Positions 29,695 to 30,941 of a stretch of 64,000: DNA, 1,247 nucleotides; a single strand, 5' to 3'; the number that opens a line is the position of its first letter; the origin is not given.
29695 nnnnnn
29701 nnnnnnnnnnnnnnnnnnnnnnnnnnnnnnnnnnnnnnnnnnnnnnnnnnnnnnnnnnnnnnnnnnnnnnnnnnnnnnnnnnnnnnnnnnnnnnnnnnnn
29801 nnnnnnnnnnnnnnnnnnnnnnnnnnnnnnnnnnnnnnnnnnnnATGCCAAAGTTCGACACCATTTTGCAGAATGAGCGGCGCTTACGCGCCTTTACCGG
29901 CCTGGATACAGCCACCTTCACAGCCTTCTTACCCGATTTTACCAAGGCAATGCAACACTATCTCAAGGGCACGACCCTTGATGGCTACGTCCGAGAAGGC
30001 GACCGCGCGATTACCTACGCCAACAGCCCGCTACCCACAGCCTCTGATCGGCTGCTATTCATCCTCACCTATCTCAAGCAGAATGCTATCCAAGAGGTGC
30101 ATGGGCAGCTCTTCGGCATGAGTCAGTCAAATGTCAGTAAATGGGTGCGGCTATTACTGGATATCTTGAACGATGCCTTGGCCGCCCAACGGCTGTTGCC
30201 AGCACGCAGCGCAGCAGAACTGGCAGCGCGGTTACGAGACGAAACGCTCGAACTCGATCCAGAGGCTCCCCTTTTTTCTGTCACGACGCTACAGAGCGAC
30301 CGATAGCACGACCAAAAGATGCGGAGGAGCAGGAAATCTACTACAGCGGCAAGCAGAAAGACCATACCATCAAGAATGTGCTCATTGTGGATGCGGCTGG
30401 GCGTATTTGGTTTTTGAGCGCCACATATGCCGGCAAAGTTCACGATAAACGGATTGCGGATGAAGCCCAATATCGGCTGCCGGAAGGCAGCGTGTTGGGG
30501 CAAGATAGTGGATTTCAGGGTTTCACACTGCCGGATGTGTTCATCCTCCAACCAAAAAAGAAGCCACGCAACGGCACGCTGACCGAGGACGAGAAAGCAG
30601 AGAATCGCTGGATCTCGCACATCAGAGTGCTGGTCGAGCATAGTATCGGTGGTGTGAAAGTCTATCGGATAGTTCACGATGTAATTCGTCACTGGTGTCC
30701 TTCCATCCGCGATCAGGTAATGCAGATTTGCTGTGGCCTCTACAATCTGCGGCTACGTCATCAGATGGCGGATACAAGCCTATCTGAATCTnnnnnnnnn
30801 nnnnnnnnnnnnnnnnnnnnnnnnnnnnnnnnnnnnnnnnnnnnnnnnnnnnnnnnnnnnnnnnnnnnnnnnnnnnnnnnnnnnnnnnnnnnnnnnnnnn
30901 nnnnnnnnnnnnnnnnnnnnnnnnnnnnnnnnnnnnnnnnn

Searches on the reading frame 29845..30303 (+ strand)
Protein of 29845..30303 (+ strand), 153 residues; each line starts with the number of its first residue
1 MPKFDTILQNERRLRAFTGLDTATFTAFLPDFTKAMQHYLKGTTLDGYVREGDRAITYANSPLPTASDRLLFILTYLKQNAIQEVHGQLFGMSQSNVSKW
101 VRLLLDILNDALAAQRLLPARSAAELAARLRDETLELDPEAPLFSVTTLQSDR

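Call 43: search_protein_families(library=pfam, proteins=[window:29845-30303:+])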
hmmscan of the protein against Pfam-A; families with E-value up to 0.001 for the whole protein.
window:29845-30303:+ (153 aa): 1 family
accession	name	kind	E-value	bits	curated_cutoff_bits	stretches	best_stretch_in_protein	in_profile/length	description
PF13613.12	HTH_Tnp_4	-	9.5e-13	48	27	1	63-112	3-51/53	Helix-turn-helix of DDE superfamily endonuclease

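Call 62: search_protein_families(library=ncbifam, proteins=[window:29845-30303:+])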
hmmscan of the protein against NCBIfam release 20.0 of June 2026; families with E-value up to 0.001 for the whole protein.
window:29845-30303:+ (153 aa): 0 families

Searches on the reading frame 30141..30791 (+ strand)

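Call 43: search_protein_families(library=pfam, proteins=[window:30141-30791:+])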
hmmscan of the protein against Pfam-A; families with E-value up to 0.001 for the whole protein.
window:30141-30791:+ (217 aa): 2 families
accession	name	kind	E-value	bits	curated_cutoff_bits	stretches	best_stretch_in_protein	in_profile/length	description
PF13359.12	DDE_Tnp_4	-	2.4e-29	102.4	24.8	1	49-202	2-158/158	DDE superfamily endonuclease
PF01609.27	DDE_Tnp_1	-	1.7e-07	31.7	23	1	42-177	3-176/200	Transposase DDE domain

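Call 62: search_protein_families(library=ncbifam, proteins=[window:30141-30791:+])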
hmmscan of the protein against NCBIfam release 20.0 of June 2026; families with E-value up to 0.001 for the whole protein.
window:30141-30791:+ (217 aa): 1 family
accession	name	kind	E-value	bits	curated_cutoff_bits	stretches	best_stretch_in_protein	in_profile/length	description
NF033581.1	transpos_IS5_4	equivalog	2.5e-17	63.1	140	1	34-203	106-284/285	IS5 family transposase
